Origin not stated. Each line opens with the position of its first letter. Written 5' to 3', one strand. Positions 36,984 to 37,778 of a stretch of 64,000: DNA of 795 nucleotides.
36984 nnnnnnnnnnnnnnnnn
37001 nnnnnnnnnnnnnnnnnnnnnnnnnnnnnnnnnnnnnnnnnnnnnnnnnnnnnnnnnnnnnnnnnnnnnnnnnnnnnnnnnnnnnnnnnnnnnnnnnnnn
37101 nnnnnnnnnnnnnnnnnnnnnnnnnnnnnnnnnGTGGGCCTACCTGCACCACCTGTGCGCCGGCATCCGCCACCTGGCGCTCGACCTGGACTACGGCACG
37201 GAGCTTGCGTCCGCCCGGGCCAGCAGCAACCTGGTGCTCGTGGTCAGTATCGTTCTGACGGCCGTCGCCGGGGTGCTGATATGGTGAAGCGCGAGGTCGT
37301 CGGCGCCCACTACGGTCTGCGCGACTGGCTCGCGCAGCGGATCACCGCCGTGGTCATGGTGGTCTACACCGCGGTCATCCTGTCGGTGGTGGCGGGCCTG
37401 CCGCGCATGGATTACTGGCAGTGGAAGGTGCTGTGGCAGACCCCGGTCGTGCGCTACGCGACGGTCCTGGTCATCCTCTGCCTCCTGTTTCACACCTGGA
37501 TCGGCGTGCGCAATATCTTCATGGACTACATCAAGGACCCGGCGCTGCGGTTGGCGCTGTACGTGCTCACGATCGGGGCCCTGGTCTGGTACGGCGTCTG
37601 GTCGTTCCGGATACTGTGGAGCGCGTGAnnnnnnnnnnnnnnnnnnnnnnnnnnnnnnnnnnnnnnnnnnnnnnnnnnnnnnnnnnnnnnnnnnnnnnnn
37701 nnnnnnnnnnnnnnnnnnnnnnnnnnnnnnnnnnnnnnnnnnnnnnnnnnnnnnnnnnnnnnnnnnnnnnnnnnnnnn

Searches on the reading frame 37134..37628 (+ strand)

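Call 7: search_protein_families(library=pfam, proteins=[window:37134-37628:+])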
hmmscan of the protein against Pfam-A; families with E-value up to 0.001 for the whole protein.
window:37134-37628:+ (164 aa): 1 family
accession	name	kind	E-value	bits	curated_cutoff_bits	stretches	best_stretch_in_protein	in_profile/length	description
PF01127.27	Sdh_cyt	-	7e-12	45.9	25.8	1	53-151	11-117/122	Succinate dehydrogenase/Fumarate reductase transmembrane subunit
